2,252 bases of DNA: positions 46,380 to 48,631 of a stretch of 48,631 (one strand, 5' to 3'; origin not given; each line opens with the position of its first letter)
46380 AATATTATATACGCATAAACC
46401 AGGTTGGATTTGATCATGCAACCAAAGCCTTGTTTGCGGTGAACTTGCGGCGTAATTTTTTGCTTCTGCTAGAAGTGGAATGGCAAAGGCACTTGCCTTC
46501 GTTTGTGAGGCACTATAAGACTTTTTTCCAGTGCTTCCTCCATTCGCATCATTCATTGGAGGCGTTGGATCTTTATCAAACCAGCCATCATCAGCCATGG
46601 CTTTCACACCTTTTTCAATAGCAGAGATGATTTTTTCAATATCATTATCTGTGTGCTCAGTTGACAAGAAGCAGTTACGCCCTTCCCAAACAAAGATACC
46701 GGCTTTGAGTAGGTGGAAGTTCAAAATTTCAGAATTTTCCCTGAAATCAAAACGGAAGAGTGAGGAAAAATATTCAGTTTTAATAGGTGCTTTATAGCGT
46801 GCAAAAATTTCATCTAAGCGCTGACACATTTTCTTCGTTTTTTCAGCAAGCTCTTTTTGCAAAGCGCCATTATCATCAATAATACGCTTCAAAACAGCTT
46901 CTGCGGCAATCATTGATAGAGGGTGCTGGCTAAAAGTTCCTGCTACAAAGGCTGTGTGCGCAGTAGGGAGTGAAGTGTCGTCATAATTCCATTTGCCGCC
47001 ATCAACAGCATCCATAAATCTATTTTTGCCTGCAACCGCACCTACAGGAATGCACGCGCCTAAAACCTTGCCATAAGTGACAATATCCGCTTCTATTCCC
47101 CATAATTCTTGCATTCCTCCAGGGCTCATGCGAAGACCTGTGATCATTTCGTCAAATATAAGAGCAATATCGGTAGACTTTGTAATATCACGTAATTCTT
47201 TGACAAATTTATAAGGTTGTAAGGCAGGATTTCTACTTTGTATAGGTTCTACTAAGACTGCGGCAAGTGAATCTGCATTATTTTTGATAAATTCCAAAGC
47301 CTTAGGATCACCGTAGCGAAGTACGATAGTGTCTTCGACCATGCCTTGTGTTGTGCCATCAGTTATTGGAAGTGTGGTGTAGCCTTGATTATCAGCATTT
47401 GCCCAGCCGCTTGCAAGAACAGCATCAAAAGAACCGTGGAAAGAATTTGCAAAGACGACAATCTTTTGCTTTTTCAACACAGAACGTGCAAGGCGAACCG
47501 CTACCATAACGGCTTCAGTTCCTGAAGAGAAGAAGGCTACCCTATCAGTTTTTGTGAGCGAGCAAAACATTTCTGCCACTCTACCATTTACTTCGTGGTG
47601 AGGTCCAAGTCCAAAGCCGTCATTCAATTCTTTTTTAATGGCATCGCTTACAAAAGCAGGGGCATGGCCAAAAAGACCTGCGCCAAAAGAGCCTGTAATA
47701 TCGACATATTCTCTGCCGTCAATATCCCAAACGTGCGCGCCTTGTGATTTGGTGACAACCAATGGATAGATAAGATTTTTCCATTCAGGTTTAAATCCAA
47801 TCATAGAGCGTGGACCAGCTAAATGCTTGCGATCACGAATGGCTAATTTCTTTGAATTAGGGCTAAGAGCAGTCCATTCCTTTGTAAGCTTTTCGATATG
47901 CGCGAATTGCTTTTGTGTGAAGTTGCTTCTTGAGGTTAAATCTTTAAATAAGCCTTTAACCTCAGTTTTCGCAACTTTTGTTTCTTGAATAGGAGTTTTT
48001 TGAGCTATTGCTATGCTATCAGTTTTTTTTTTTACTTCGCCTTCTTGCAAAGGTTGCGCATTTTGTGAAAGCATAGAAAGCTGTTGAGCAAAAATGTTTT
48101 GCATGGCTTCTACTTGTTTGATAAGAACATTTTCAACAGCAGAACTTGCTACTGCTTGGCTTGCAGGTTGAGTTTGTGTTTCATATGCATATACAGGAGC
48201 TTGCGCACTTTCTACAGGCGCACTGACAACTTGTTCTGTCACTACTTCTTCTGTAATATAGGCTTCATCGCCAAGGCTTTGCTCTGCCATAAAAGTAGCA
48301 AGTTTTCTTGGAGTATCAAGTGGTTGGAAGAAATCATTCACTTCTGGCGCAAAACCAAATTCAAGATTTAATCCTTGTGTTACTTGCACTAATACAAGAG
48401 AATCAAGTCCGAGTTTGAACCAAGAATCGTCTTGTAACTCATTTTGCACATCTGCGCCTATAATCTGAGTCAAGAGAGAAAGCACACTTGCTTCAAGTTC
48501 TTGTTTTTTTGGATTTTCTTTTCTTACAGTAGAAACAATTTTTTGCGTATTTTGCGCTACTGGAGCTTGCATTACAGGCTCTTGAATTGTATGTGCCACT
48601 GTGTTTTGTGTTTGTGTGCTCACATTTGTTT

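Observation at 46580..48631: The megasynthase is truncated at the window edge just upstream of an ACP-aminotransferase pair; the missing 5' part likely holds the acyl-loading or PKS portion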

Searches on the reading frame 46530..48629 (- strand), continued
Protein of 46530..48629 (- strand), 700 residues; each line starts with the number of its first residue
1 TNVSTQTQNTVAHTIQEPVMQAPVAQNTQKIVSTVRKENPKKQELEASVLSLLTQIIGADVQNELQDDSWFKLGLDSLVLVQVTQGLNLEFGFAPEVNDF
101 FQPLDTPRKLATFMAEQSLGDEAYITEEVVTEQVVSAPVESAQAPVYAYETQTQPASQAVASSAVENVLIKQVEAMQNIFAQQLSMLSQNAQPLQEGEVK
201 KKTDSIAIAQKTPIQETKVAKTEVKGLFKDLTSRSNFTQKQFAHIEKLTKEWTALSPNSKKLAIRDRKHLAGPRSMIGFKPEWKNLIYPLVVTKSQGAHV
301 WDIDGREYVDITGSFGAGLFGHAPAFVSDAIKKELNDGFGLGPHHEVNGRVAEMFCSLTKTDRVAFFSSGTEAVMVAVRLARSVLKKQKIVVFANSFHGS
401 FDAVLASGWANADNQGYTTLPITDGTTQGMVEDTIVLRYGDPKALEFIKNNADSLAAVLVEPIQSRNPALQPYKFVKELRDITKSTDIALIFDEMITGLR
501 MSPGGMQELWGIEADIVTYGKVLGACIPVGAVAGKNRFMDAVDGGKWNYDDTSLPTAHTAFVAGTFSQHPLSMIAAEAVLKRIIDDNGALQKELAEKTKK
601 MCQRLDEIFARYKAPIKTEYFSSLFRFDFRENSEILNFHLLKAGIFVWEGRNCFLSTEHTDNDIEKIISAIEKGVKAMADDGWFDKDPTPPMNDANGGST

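Call 69: search_protein_families(library=pfam, proteins=[P0376, P0386, P0392, P0385], max_evalue=0.00001)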
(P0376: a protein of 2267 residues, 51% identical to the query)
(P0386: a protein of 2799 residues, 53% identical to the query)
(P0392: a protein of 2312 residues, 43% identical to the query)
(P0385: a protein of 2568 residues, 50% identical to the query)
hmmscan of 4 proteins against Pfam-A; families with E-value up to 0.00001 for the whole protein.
P0376 (2267 aa): 8 families
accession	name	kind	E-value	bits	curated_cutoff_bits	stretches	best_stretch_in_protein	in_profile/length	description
PF00109.32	ketoacyl-synt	-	6.4e-88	295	20.8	1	715-963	3-252/252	Beta-ketoacyl synthase, N-terminal domain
PF00501.34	AMP-binding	-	7.1e-52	176.9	29.9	1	44-426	19-384/384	AMP-binding enzyme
PF00202.27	Aminotran_3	-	1.2e-50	172.8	30.5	1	1864-2223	8-371/403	Aminotransferase class-III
PF02801.28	Ketoacyl-synt_C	-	2e-43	147.6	20.8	1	972-1088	2-118/119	Beta-ketoacyl synthase, C-terminal domain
PF00698.26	Acyl_transf_1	-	3e-37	129.2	32.7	1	1234-1500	2-265/319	Acyl transferase domain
PF00550.31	PP-binding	-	8.3e-27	93.7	20.8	2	1620-1686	2-67/67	Phosphopantetheine attachment site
PF16197.11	KAsynt_C_assoc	-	1.2e-12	48.6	33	1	1091-1188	1-96/111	Ketoacyl-synthetase C-terminal extension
PF00108.29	Thiolase_N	-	9e-06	25.7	26.4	0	860-915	58-115/260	Thiolase, N-terminal domain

P0386 (2799 aa): 5 families
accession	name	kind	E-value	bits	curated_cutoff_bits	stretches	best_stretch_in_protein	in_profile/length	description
PF00668.25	Condensation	-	2.4e-277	920.3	30.6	4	2360-2769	3-444/456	Condensation domain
PF00501.34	AMP-binding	-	4.3e-86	289.6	29.9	1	1794-2123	1-384/384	AMP-binding enzyme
PF00202.27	Aminotran_3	-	6e-51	173.8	30.5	1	97-453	10-371/403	Aminotransferase class-III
PF00550.31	PP-binding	-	1.2e-29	102.7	20.8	2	920-982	2-66/67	Phosphopantetheine attachment site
PF13193.12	AMP-binding_C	-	7.2e-07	30.5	24.5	1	2180-2248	1-76/76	AMP-binding enzyme C-terminal domain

P0392 (2312 aa): 6 families
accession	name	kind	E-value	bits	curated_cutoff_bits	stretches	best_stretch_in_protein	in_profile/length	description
PF00668.25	Condensation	-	3.1e-183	610.1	30.6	2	1261-1707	3-455/456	Condensation domain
PF00501.34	AMP-binding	-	7e-75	252.6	29.9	1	1726-2063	1-384/384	AMP-binding enzyme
PF00202.27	Aminotran_3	-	1.3e-46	159.5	30.5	1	241-564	9-333/403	Aminotransferase class-III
PF00550.31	PP-binding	-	7.9e-46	154.6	20.8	3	2225-2288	2-67/67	Phosphopantetheine attachment site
PF13193.12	AMP-binding_C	-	9e-15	55.8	24.5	1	2122-2196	1-76/76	AMP-binding enzyme C-terminal domain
PF23297.2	ACP_SdgA_C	-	2.8e-08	34.2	27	0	19-101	6-87/95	Highly reducing polyketide synthase sdgA, C-terminal ACP domain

P0385 (2568 aa): 5 families
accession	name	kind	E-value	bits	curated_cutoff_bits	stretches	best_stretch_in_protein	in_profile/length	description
PF00668.25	Condensation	-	2.2e-226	752.3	30.6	3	1045-1473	4-444/456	Condensation domain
PF00501.34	AMP-binding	-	6.9e-75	252.7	29.9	1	1506-1855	4-384/384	AMP-binding enzyme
PF00202.27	Aminotran_3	-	6.6e-49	167.1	30.5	1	62-419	10-372/403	Aminotransferase class-III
PF00550.31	PP-binding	-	3.2e-28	98.2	20.8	2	2010-2072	2-66/67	Phosphopantetheine attachment site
PF13193.12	AMP-binding_C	-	1.7e-11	45.3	24.5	1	1912-1980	1-76/76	AMP-binding enzyme C-terminal domain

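Call 72: find_encoding_contigs(protein=P0392, flank=10000, max_places=1)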
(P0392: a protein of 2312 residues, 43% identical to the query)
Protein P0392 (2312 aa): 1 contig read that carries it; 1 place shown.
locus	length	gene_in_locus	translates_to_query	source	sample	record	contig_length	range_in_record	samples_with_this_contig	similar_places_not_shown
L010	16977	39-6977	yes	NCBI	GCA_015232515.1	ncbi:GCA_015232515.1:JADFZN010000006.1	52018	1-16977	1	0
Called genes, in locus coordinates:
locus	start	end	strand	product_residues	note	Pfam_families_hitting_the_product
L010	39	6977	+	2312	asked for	PF00550:PP-binding, PF23297:ACP_SdgA_C (weak), PF00202:Aminotran_3, PF00668:Condensation, PF00550:PP-binding, PF00668:Condensation, PF00501:AMP-binding, PF00550:PP-binding, +2 more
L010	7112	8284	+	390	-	PF00108:Thiolase_N, PF00109:ketoacyl-synt (faint), PF02803:Thiolase_C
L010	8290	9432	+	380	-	PF02771:Acyl-CoA_dh_N, PF22924:ACOX_C_alpha1 (faint), PF02770:Acyl-CoA_dh_M, PF00441:Acyl-CoA_dh_1, PF08028:Acyl-CoA_dh_2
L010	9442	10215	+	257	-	PF01012:ETF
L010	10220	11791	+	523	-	PF01012:ETF, PF00766:ETF_alpha, PF01381:HTH_3, PF12844:HTH_19 (faint), PF13560:HTH_31 (weak), PF07883:Cupin_2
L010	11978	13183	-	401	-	PF12917:YfbR-like, PF13023:HD_3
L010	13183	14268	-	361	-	PF00072:Response_reg, PF00512:HisKA, PF02518:HATPase_c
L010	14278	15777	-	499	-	PF00989:PAS (weak), PF13188:PAS_8 (weak), PF13426:PAS_9, PF07536:HWE_HK, PF07568:HisKA_2, PF02518:HATPase_c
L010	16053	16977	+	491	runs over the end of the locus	PF01066:CDP-OH_P_transf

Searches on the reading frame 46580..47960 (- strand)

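Call 35: search_solved_structures(query=window:46580-47960:-, max_evalue=1e-10, show_alignments=2)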
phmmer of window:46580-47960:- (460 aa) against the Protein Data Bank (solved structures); distinct sequences matched with E-value up to 1e-10: 125 (the best 60 are shown).
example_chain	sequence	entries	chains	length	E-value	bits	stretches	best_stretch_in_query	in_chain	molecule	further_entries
6kfu_A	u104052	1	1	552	1.8e-121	409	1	8-457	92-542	Mycosubtilin synthase subunit A,Mycosubtilin synthase subunit A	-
6kfm_A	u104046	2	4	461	1.9e-121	408.9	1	10-457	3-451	Mycosubtilin synthase subunit A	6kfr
5hdm_A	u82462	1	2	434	6.7e-49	169.8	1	66-415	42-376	Glutamate-1-semialdehyde 2,1-aminomutase 1, chloroplastic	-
2cfb_A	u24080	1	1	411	2.4e-45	158.1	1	66-448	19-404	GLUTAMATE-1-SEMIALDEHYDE 2,1-AMINOMUTASE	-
6w80_A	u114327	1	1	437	9.3e-45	156.2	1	66-407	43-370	Glutamate-1-semialdehyde 2,1-aminomutase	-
3bs8_A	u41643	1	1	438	1.8e-44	155.2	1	65-450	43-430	Glutamate-1-semialdehyde 2,1-aminomutase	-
3fqa_A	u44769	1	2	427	2.3e-44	154.9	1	66-448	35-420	Glutamate-1-semialdehyde 2,1-aminomutase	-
3l44_A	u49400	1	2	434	2.6e-44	154.7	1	66-458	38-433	Glutamate-1-semialdehyde 2,1-aminomutase 1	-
3fq8_A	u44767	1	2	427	4.4e-44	154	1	66-448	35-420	Glutamate-1-semialdehyde 2,1-aminomutase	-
2gsa_A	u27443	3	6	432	6.2e-44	153.5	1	66-448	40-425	GLUTAMATE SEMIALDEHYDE AMINOTRANSFERASE | PROTEIN (GLUTAMATE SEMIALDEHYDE AMINOTRANSFERASE)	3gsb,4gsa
3fq7_A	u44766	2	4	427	1.1e-43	152.6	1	66-448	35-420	Glutamate-1-semialdehyde 2,1-aminomutase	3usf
2hoy_A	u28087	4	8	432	1.2e-43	152.5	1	66-448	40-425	Glutamate-1-semialdehyde 2,1-aminomutase (GSAM) apo-form | Glutamate-1-semialdehyde 2,1-aminomutase (GSAM) pmp-form | Glutamate-1-semialdehyde 2,1-aminomutase (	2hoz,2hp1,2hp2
2e7u_A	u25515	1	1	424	3.6e-43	151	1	67-451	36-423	Glutamate-1-semialdehyde 2,1-aminomutase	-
5i92_A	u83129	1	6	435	4.5e-43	150.6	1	65-416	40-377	Glutamate-1-semialdehyde 2,1-aminomutase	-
2epj_A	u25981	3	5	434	1.3e-42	149.1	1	65-392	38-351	Glutamate-1-semialdehyde 2,1-aminomutase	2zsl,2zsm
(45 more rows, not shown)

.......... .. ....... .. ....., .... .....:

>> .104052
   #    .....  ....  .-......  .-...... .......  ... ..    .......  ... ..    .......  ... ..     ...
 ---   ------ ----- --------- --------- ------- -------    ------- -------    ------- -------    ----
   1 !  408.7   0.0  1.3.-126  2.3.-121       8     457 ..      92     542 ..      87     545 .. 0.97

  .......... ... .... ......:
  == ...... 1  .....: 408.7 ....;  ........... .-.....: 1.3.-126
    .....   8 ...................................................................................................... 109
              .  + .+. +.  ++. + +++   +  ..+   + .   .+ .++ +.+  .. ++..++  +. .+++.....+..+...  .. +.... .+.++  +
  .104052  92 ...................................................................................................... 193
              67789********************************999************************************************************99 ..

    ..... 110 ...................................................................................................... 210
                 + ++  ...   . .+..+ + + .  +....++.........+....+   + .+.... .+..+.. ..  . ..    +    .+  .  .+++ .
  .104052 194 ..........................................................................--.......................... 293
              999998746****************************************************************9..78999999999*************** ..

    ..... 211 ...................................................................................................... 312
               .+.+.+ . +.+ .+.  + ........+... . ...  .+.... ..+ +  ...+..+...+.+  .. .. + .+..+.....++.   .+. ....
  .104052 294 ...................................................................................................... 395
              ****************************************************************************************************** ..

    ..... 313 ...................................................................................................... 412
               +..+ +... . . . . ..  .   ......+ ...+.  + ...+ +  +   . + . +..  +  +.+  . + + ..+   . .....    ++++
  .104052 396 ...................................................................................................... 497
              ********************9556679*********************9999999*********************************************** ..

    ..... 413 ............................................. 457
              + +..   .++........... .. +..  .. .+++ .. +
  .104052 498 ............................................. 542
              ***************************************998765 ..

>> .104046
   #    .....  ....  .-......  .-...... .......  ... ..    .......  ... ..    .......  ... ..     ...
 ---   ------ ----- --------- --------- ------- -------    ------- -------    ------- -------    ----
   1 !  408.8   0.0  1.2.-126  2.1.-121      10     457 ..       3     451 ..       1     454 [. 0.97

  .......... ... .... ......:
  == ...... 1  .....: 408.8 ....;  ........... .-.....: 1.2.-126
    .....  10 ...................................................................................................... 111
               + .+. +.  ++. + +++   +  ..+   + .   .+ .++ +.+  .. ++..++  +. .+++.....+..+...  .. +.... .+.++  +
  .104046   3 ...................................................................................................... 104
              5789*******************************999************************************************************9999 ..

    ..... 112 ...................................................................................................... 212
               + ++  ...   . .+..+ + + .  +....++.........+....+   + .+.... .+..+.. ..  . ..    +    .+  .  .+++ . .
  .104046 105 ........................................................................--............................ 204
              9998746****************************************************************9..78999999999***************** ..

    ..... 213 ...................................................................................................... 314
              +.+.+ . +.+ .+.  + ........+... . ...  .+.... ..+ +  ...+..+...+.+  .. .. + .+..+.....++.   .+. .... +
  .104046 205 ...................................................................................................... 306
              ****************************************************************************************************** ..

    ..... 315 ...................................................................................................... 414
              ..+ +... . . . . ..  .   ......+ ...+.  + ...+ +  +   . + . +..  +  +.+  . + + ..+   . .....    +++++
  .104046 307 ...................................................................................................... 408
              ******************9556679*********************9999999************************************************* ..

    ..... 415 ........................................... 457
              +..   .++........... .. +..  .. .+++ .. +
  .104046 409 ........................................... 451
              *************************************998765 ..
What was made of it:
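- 46590..47939 (-): MycA-type class-III (PLP) aminotransferase domain. The Pfam core is 46785-47765, GSFGAG is at 47676-47693, and the Schiff-base lysine (Lys502, YGKVLG) is at 47067-47069. MycA AMT of PDB 6KFM/6KFR/6KFU: E 1.8e-121, 409 bits, residues 8-457 of the 460 submitted, with the lysine aligned (call 35).
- On MycA-type PKS/NRPS-embedded aminotransferase (AMT) domain: The best HemL scores 170 bits (call 35).
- Closest known: MycA / ItuA. Same: The AMT matches the MycA AMT crystal-structure sequence (6KFM/6KFU) at E 1.8e-121 over the whole domain, with the PLP lysine conserved (call 35).
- Closest known: Glutamate-1-semialdehyde 2,1-aminomutase. Same: It is the next-best solved relative (E about 1e-49 to 1e-43, call 35).
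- The AMT matches the MycA aminotransferase structure sequence over its whole length, with the lysine conserved (call 35).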

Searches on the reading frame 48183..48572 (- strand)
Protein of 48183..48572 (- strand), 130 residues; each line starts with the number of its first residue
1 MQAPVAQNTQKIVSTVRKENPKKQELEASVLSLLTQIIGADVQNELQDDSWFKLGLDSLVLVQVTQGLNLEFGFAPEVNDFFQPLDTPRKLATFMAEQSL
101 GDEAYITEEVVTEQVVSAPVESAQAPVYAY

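Call 46: search_protein_families(library=pfam, proteins=[window:48183-48572:-], max_evalue=1)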
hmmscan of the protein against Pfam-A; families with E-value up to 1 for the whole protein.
seq(130 aa): 1 family
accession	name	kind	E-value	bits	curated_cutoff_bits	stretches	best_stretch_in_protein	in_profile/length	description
PF00550.31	PP-binding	-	1.3e-09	38.6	20.8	1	30-94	3-66/67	Phosphopantetheine attachment site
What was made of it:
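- On MycA-type PKS/NRPS-embedded aminotransferase (AMT) domain: PF00550 on residues 30-94 with GLDSL (call 46).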
